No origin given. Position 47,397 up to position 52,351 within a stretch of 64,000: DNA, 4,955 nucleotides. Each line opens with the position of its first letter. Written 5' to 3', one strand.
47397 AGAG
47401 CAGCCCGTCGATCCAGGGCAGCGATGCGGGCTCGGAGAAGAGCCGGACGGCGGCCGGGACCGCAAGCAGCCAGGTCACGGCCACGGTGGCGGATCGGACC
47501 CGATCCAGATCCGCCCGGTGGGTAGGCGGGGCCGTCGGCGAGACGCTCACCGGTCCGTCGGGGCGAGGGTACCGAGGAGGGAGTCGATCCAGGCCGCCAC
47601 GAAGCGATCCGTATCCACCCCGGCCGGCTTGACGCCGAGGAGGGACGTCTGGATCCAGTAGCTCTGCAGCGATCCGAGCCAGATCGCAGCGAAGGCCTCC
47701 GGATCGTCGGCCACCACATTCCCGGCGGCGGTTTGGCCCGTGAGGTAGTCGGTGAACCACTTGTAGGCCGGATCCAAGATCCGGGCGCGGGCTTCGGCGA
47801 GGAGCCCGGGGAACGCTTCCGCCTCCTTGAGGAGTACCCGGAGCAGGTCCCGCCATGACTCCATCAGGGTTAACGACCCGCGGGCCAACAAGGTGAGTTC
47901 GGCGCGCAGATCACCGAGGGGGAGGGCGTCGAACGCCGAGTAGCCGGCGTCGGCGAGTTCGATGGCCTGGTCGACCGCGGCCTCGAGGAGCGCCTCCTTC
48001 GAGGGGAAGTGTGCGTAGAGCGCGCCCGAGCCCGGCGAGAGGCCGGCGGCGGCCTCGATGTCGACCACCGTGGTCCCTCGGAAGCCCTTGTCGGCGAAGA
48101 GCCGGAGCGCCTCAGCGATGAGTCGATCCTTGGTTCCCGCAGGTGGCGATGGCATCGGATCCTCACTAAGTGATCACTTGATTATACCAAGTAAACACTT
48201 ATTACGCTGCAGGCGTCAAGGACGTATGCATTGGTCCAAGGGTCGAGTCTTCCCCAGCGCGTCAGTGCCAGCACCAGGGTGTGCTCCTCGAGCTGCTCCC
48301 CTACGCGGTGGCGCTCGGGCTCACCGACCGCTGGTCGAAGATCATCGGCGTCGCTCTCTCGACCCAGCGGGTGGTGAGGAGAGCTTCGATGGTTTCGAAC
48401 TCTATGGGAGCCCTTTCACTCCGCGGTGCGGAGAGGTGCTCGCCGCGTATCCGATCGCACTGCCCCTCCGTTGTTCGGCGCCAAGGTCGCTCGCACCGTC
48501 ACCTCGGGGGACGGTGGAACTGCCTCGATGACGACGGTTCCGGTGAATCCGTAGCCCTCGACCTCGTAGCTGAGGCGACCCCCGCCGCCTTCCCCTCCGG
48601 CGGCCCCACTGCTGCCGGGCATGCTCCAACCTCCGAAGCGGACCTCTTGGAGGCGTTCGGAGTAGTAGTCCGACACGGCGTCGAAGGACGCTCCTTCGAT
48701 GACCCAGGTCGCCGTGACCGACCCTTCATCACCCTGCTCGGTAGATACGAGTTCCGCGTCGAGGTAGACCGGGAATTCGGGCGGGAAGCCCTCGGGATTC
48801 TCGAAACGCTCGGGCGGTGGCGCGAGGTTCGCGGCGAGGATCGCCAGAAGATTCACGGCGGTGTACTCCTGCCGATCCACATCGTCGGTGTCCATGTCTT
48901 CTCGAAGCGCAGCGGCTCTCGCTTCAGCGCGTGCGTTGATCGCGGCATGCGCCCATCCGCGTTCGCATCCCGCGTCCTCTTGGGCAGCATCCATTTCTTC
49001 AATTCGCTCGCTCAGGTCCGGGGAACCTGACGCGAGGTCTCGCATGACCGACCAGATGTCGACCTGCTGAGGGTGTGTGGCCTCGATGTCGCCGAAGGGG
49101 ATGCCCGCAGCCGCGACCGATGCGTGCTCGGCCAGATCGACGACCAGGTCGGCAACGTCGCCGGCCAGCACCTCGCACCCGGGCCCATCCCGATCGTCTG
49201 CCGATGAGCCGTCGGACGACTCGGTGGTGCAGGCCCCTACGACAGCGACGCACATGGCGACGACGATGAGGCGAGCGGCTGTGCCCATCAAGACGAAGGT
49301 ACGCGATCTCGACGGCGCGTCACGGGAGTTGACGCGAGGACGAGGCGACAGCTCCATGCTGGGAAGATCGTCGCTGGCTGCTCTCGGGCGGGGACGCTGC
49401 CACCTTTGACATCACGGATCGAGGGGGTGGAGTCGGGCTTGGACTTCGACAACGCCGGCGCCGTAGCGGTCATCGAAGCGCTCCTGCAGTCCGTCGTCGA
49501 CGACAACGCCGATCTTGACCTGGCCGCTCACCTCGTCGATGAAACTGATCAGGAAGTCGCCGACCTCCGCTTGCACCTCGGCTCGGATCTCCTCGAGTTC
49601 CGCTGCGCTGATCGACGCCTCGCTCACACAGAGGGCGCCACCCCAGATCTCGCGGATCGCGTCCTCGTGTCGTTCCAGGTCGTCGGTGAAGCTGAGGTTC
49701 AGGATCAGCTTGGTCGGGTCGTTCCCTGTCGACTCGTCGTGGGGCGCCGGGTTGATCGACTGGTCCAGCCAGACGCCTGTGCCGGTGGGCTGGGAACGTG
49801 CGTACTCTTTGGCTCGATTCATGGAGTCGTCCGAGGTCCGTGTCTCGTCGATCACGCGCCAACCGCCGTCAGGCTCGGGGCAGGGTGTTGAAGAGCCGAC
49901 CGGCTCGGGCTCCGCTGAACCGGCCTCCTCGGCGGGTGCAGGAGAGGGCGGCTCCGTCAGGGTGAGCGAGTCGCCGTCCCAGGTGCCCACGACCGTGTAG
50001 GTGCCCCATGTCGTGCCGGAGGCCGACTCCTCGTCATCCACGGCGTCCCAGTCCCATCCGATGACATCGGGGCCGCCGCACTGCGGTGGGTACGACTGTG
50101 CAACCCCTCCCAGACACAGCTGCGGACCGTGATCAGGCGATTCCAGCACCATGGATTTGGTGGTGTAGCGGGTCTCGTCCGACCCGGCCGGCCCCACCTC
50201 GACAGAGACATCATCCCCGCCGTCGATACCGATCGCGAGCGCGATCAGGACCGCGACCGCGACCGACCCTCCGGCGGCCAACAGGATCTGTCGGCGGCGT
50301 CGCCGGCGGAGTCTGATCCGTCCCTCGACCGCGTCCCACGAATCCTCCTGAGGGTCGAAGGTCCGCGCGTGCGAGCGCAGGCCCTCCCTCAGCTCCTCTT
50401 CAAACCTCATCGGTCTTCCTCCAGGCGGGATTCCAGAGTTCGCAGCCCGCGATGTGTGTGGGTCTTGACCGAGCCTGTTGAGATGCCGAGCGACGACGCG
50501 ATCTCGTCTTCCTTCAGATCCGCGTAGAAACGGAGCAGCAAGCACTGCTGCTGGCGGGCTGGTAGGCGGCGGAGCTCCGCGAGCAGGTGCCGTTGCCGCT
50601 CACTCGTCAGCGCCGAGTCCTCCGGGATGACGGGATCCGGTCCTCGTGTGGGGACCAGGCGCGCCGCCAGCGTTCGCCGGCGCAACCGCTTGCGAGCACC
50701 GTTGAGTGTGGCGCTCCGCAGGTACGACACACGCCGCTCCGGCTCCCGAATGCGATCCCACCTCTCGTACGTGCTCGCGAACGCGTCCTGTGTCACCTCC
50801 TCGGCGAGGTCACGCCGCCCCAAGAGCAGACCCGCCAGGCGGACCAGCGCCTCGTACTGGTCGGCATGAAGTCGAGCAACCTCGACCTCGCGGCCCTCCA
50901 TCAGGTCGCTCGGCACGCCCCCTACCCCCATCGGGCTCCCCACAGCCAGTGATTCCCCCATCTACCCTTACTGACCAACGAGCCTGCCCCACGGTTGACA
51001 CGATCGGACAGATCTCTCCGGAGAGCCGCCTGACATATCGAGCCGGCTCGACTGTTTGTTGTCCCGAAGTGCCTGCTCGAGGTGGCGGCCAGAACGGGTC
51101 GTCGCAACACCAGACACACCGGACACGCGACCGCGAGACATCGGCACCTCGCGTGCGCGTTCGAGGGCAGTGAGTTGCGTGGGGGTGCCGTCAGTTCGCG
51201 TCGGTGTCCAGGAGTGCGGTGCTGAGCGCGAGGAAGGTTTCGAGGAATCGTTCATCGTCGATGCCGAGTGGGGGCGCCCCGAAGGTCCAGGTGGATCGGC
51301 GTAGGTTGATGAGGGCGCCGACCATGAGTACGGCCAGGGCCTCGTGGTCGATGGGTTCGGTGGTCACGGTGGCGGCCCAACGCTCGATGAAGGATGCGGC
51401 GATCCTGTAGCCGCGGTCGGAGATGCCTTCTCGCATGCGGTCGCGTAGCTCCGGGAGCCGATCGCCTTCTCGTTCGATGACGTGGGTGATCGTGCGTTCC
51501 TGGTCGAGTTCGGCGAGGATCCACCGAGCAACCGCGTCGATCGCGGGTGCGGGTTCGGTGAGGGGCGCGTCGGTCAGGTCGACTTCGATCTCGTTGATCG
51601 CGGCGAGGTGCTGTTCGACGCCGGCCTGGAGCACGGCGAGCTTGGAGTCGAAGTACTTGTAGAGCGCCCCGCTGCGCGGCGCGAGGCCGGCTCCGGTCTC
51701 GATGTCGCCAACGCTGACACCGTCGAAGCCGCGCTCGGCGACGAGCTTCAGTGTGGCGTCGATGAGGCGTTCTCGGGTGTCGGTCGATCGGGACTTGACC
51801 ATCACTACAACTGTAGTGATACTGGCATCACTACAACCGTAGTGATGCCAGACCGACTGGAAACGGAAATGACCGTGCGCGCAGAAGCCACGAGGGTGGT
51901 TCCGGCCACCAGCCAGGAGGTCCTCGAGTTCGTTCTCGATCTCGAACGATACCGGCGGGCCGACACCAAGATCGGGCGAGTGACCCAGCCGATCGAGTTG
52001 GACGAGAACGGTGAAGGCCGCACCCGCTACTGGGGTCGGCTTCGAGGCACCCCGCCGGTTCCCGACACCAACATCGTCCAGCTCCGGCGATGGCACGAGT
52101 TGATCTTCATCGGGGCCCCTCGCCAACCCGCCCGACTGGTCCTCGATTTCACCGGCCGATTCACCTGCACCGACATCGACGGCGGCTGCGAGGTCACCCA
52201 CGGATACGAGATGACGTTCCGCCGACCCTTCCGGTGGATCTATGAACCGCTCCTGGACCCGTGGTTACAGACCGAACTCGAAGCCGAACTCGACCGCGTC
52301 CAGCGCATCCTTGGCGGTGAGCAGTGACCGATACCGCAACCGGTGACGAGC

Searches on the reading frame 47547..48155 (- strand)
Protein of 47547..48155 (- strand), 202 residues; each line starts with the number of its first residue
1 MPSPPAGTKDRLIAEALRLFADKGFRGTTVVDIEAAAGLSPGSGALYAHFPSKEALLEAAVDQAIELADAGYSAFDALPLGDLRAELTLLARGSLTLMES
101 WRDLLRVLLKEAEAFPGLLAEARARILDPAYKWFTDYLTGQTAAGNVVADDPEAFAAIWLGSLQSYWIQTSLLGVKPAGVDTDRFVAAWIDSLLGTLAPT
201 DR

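Call 78: search_protein_families(library=pfam, max_evalue=0.001, proteins=[window:47547-48155:-])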
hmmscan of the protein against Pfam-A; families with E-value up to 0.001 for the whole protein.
window:47547-48155:- (202 aa): 3 families
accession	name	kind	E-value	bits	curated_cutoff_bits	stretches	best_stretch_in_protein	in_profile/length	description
PF00440.29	TetR_N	-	6.5e-15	55.1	24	1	12-60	1-47/47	Bacterial regulatory proteins, tetR family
PF14246.11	TetR_C_7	-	2e-08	34.7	22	1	87-186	3-106/119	AefR-like transcriptional repressor, C-terminal domain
PF16859.10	TetR_C_11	-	4e-05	24.4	32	1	81-163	5-90/113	Tetracyclin repressor-like, C-terminal domain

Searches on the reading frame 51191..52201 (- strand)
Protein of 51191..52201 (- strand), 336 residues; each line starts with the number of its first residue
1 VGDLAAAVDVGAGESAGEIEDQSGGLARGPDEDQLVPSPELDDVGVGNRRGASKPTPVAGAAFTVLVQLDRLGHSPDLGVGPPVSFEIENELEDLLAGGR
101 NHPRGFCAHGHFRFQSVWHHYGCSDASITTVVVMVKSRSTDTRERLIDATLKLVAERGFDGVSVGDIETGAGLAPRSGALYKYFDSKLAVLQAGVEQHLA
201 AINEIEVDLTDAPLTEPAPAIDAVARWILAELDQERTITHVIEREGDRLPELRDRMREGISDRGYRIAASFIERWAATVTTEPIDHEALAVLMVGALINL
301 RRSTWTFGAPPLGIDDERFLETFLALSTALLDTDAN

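Call 78: search_protein_families(library=pfam, max_evalue=0.001, proteins=[window:51191-52201:-])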
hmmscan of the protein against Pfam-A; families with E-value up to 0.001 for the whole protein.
window:51191-52201:- (336 aa): 1 family
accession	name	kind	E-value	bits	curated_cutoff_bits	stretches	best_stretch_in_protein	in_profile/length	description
PF00440.29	TetR_N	-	2.3e-09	37.3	24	1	146-193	1-46/47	Bacterial regulatory proteins, tetR family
